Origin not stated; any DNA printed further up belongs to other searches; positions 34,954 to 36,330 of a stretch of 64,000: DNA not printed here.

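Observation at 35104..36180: Priming sugar transferase fused to a degenerate GGDEF-like domain that keeps the RxxD I-site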

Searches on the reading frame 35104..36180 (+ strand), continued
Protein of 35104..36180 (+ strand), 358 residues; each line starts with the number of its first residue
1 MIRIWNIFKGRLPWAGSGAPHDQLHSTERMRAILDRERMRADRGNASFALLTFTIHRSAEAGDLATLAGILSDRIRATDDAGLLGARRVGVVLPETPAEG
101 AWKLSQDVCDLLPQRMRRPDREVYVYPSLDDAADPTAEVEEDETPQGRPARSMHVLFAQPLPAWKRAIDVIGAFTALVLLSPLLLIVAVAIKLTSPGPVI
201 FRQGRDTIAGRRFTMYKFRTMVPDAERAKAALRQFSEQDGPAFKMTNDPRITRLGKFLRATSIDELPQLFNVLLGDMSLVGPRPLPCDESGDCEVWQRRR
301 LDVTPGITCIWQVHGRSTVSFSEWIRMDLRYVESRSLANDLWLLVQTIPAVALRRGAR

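Call 37: find_encoding_contigs(protein=P0120, flank=10000, max_places=1)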
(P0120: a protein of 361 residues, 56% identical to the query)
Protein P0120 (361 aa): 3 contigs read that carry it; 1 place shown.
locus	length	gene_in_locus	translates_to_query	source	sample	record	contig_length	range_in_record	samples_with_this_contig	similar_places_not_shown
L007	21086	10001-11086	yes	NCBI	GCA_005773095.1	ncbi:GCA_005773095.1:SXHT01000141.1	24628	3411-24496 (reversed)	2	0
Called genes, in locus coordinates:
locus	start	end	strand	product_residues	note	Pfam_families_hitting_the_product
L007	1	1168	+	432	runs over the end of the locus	?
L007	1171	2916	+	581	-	-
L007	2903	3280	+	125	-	-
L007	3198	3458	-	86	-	-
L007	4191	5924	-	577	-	PF01609:DDE_Tnp_1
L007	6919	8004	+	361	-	PF06727:DUF1207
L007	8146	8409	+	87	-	-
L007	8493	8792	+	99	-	-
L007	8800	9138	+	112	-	-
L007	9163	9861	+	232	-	-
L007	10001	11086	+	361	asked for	PF02397:Bac_transf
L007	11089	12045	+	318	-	PF01522:Polysacc_deac_1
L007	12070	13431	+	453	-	-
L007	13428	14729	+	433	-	PF04932:Wzy_C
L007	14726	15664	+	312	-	PF00535:Glycos_transf_2, PF10111:Glyco_tranf_2_2 (weak), PF13641:Glyco_tranf_2_3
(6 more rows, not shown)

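Call 61: predict_structure(alignment_id=A2)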
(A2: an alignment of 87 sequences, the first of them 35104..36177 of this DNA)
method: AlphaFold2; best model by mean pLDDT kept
length: 358 residues; sequences in the alignment: 87
mean_pLDDT: 90.3   pTM: 0.84
mean pLDDT of the five models: 90.3, 90.2, 89.8, 88.5, 87.6
residues with pLDDT >= 90: 289; 70-90: 26; 50-70: 35; < 50: 8
segments of 3 or more residues with pLDDT < 50: 11-14
pLDDT, mean of each block of 10 residues (from residue 1): 53 53 91 97 95 95 95 97 96 97 98 97 90 53 66 94 97 98 98 96 95 97 93 92 92 95 97 98 95 94 96 87 96 96 93 72
secondary structure, 60 per line:
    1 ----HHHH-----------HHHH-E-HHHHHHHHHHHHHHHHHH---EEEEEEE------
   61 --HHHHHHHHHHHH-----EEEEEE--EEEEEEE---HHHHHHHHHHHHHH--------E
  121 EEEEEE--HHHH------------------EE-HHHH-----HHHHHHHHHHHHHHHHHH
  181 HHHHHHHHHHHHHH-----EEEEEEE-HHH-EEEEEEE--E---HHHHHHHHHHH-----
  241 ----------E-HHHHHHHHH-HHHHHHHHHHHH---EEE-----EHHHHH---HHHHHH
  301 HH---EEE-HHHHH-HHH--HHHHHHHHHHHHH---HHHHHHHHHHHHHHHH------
elements in order: H5-8 H20-23 H27-44 E48-54 H63-74 E80-85 E88-94 H98-111 E120-126 H129-132 H154-157 H163-194 E200-206 E212-218 H225-235 H253-261 H263-274 E278-280 H287-291 H295-302 E306-308 H310-314 H321-333 H337-352

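Call 82: fold_search(model_id=the predicted structure, library=pdb)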
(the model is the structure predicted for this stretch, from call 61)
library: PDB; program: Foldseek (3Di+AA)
matches with E <= 10: 1346; with E <= 0.001: 68
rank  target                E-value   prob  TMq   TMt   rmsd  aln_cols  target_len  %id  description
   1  8e37_A                1.2e-14  1.00  0.42  0.79   6.4       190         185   37  Structure of Campylobacter concisus wild-type SeMet PglC (released 2023-09-06)
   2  8g1n_A                5.2e-14  1.00  0.42  0.76   6.5       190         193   37  Structure of Campylobacter concisus PglC I57M/Q175M Variant with modeled C-terminus (released 2023-05-31)
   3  8g1n_B                1.2e-13  1.00  0.43  0.76   6.9       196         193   37  Structure of Campylobacter concisus PglC I57M/Q175M Variant with modeled C-terminus (released 2023-05-31)
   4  8t53_A                3.0e-10  1.00  0.38  0.35   2.6       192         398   34  S. enterica WbaP in a styrene maleic acid liponanoparticle (released 2024-02-14)
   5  3ign                  4.6e-06  1.00  0.25  0.51   3.2       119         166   19  Crystal Structure of the GGDEF domain from Marinobacter aquaeolei diguanylate cyclase complexed with c-di-GMP - Northeas (released 2009-08-11)
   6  6et7_B                1.3e-05  1.00  0.25  0.14   3.4       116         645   17  Activated heterodimer of the bacteriophytochrome regulated diguanylyl cyclase variant - S505V A526V - from Idiomarina  (released 2018-06-13)
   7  5llx_A                1.4e-05  1.00  0.25  0.14   3.1       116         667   16  Bacteriophytochrome activated diguanylyl cyclase from Idiomarina species A28L with GTP bound (released 2017-03-15)
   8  5m3c_A                1.4e-05  1.00  0.27  0.23  14.9       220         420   14  Structure of the hybrid domain (GGDEF-EAL) of PA0575 from Pseudomonas aeruginosa PAO1 at 2.8 Ang. with GTP and Ca2+ bo (released 2017-12-20)
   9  4zvg_A                1.5e-05  1.00  0.27  0.55   3.8       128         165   12  Crystal structure of GGDEF domain of the E. coli DosC - form III (released 2015-11-11)
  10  4rnh                  1.7e-05  1.00  0.27  0.23  21.2       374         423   14  PaMorA tandem diguanylate cyclase - phosphodiesterase, c-di-GMP complex (released 2014-11-19)
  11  4zvf                  1.9e-05  1.00  0.24  0.50   5.3       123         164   15  Crystal structure of GGDEF domain of the E. coli DosC - form II (GTP-alpha-S-bound) (released 2015-11-11)
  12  4zvg_B                2.0e-05  1.00  0.26  0.54   4.0       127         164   14  Crystal structure of GGDEF domain of the E. coli DosC - form III (released 2015-11-11)
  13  4zvh_A                2.2e-05  1.00  0.26  0.55   3.9       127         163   12  Crystal structure of GGDEF domain of the E. coli DosC - form IV (released 2015-11-11)
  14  5llx_B                2.2e-05  1.00  0.25  0.14   3.1       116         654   16  Bacteriophytochrome activated diguanylyl cyclase from Idiomarina species A28L with GTP bound (released 2017-03-15)
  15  5llw_B                2.3e-05  1.00  0.25  0.14   3.3       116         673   17  Bacteriophytochrome activated diguanylyl cyclase from Idiomarina species A28L (released 2017-03-15)
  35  9g85_C                9.1e-05  1.00  0.24  0.20   6.5       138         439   19  Structure of Response regulator PleD in complex with c-diGMP and ppGpp (released 2025-08-06)
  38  9g86_A                1.1e-04  1.00  0.26  0.21   5.4       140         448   19  Structure of Response regulator PleD in complex with c-diGMP and pppGpp (released 2025-08-06)
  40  9g85_D                1.1e-04  1.00  0.24  0.20   6.6       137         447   18  Structure of Response regulator PleD in complex with c-diGMP and ppGpp (released 2025-08-06)
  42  9g85_A                1.2e-04  1.00  0.26  0.21   5.5       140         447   20  Structure of Response regulator PleD in complex with c-diGMP and ppGpp (released 2025-08-06)
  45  9g86_B                1.4e-04  1.00  0.26  0.21   5.8       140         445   19  Structure of Response regulator PleD in complex with c-diGMP and pppGpp (released 2025-08-06)
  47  9g85_B                1.6e-04  1.00  0.25  0.21   5.8       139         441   17  Structure of Response regulator PleD in complex with c-diGMP and ppGpp (released 2025-08-06)
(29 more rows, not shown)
